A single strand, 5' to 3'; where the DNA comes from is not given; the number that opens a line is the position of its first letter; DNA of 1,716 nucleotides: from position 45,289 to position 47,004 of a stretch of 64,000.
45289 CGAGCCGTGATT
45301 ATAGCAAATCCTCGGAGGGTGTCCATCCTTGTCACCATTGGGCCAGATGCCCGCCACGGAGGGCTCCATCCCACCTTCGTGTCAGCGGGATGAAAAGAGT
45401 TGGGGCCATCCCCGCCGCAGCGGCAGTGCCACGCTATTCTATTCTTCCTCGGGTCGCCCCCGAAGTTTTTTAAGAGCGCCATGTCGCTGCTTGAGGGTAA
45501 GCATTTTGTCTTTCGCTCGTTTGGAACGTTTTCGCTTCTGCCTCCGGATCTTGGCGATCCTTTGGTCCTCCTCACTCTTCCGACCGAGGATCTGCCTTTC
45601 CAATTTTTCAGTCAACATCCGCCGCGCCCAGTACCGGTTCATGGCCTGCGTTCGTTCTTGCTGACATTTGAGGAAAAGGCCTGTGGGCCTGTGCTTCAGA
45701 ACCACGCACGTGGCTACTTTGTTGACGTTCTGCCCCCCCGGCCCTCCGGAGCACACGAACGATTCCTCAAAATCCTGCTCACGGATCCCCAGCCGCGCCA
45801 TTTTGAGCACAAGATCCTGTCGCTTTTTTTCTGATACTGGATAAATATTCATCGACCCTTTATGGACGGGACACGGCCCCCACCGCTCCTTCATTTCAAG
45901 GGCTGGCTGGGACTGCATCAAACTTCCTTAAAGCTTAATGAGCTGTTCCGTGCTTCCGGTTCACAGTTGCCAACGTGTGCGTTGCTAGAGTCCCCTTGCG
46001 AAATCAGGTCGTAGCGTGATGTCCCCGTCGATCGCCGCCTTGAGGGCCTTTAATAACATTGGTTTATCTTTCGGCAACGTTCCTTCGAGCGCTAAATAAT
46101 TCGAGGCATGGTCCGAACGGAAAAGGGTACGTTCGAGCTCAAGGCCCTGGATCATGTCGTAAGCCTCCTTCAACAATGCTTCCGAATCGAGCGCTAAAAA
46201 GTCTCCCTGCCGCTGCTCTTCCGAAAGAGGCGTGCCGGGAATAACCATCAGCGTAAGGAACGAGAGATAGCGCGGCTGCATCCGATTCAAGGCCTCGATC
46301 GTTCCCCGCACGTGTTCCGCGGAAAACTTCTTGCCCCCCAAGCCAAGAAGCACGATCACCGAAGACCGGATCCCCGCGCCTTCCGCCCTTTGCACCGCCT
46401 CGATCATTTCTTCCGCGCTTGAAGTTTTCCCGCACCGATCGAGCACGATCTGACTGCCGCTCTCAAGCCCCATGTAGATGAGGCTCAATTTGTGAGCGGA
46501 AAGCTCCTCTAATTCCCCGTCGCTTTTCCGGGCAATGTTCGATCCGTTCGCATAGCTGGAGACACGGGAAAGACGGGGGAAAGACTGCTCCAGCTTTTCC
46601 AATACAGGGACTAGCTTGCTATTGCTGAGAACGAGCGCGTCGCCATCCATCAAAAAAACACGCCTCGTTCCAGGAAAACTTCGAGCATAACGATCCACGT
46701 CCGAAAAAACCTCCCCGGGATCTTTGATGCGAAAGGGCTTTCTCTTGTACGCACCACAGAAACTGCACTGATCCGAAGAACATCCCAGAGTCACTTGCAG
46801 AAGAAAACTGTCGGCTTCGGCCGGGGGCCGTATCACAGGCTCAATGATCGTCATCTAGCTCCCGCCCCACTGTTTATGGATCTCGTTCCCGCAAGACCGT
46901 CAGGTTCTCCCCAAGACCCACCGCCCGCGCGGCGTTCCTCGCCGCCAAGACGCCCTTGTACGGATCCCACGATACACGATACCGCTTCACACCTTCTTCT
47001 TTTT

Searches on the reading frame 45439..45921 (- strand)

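Call 7: search_protein_families(library=pfam, proteins=[window:45439-45921:-])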
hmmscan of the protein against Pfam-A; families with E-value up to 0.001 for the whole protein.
window:45439-45921:- (160 aa): 1 family
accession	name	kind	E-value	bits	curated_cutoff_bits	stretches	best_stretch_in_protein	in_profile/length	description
PF00472.26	RF-1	-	1e-23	83.9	35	1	44-153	5-115/116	RF-1 domain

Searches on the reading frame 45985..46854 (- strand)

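Call 7: search_protein_families(library=pfam, proteins=[window:45985-46854:-])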
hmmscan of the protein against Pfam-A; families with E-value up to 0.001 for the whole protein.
window:45985-46854:- (289 aa): 1 family
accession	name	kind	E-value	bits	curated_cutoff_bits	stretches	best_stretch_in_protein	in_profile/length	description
PF04055.27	Radical_SAM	-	4e-18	66.6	29.5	1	20-186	2-163/166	Radical SAM superfamily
